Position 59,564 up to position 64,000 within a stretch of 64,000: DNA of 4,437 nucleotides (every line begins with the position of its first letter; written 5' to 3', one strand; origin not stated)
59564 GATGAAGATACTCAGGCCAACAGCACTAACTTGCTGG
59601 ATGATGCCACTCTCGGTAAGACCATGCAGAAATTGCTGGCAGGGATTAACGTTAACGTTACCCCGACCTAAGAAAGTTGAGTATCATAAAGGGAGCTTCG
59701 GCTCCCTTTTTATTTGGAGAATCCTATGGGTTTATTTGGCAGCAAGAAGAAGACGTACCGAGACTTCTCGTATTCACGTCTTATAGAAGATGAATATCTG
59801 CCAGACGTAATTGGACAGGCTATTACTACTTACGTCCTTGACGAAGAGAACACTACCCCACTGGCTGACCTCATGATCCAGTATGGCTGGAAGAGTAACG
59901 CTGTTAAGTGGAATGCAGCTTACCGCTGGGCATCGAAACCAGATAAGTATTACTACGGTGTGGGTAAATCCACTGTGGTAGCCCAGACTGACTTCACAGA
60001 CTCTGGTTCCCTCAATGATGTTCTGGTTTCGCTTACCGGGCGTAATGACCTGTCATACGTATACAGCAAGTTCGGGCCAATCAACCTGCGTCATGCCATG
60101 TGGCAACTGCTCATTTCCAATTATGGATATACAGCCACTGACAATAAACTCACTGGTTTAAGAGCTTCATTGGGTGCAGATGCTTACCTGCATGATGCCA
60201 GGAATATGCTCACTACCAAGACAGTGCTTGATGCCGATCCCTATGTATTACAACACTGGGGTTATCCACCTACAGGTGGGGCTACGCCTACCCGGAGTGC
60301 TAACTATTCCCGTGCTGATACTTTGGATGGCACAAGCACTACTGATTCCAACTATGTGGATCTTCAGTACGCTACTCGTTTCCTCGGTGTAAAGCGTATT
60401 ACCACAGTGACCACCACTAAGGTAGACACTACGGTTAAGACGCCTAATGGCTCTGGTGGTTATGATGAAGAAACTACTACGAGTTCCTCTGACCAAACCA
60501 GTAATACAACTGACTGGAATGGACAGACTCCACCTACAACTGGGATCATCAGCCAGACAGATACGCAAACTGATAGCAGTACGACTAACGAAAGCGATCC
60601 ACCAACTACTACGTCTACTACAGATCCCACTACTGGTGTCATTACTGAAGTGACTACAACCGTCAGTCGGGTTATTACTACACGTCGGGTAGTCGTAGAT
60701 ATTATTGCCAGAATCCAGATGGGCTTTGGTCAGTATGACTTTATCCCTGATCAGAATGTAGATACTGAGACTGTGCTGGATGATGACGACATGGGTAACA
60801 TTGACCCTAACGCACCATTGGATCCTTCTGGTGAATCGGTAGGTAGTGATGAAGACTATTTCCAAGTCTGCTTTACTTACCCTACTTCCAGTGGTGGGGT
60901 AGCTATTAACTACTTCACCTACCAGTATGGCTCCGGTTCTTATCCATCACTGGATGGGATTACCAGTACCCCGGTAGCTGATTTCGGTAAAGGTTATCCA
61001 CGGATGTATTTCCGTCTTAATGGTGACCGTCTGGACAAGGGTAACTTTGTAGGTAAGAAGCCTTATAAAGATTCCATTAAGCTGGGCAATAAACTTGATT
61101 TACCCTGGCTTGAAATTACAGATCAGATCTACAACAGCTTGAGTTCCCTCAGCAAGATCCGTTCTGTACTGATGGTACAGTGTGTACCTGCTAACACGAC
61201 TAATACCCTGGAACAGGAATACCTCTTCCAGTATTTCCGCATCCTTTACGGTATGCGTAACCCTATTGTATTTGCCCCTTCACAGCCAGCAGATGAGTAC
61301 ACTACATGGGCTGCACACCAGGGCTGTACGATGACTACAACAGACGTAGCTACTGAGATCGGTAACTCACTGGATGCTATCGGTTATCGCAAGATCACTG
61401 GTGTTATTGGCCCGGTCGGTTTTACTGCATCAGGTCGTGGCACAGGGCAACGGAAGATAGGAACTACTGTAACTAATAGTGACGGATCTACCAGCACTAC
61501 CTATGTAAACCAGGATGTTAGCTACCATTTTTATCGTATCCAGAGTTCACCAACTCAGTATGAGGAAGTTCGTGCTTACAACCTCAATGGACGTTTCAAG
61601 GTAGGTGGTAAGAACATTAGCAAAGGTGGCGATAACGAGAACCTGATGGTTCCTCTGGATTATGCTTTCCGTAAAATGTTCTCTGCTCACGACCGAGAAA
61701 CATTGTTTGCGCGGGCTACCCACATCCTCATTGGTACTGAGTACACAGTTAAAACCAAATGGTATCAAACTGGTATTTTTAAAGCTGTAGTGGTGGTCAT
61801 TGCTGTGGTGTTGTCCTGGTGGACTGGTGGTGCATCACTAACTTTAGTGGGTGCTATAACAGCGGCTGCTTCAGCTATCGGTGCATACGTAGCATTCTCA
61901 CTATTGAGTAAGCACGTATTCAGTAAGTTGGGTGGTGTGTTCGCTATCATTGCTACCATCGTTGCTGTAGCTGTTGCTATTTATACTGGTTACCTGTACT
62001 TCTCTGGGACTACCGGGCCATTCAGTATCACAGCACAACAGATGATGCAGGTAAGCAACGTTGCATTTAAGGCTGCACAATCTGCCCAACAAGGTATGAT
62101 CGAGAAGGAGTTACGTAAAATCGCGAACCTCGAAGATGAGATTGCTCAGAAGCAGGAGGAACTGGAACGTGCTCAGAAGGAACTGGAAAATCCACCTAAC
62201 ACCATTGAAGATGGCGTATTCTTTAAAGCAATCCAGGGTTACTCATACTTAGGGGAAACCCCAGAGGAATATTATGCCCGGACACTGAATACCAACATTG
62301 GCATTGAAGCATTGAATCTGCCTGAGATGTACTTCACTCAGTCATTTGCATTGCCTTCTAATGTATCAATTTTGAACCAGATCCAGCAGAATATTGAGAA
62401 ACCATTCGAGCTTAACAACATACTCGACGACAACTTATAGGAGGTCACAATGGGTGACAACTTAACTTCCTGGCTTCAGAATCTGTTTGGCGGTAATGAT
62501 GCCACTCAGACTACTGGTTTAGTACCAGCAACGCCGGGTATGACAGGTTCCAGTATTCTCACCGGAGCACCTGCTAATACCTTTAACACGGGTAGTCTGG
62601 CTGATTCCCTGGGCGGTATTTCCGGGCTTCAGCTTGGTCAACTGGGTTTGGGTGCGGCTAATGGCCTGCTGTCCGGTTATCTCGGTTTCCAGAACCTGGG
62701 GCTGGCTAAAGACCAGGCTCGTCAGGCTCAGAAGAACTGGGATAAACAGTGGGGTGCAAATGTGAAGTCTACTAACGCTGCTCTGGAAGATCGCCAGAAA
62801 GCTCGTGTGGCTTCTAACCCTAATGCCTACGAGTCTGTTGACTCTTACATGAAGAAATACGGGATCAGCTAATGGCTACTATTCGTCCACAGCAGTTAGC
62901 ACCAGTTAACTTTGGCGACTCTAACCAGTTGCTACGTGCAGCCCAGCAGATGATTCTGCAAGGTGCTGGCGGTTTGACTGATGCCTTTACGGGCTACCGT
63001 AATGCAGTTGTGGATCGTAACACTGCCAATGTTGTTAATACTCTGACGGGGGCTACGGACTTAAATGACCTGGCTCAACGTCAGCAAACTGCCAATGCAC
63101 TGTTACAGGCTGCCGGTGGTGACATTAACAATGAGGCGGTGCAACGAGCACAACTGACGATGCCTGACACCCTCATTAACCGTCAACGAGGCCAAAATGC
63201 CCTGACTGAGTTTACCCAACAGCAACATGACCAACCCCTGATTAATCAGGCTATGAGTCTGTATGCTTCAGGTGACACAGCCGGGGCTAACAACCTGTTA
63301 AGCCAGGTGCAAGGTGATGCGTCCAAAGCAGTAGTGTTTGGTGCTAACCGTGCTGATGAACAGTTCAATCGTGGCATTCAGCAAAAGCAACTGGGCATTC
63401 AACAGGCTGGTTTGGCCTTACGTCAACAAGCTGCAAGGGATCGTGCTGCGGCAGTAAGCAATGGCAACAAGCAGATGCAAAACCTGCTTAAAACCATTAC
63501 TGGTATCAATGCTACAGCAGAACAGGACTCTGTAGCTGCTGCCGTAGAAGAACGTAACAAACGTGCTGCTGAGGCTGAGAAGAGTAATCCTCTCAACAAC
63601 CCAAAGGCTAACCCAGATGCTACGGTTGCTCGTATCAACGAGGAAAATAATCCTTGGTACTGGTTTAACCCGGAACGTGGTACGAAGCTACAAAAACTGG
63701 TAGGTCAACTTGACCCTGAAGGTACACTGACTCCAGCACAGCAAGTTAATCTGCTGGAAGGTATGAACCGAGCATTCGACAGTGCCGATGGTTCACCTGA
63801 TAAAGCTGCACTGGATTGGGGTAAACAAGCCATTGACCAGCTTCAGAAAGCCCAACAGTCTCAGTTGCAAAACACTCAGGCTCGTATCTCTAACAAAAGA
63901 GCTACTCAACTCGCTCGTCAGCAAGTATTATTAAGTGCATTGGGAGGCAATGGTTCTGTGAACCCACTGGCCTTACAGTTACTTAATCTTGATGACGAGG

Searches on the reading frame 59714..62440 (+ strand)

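Call 73: search_protein_families(library=phrogs, proteins=[window:59714-62440:+], max_evalue=0.00001)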
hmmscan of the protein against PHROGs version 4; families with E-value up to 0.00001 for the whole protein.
window:59714-62440:+ (908 aa): 1 family
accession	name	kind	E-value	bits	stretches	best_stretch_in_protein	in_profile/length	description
phrog_2220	-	unknown function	1.7e-165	553.9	1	5-883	1-848/850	-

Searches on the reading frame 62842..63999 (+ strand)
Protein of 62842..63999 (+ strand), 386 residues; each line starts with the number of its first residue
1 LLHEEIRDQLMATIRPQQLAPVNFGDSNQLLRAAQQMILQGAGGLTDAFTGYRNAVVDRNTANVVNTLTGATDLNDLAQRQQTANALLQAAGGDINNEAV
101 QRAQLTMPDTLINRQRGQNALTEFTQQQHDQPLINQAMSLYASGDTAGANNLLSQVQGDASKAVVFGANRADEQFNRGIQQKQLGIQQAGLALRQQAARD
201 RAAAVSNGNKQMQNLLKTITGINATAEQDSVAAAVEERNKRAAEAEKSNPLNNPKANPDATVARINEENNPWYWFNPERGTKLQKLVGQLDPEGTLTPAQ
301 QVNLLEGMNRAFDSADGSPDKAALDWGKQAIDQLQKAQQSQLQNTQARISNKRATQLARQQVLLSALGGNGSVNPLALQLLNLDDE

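Call 73: search_protein_families(library=phrogs, proteins=[window:62842-63999:+], max_evalue=0.00001)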
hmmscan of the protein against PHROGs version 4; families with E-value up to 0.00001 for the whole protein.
window:62842-63999:+ (386 aa): 2 families
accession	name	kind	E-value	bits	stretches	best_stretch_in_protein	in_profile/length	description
phrog_24558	-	head and packaging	8.4e-137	457.7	1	11-385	1-386/388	virion structural protein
phrog_28504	-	tail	7e-08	32.7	1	13-214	3-206/597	lytic tail fiber protein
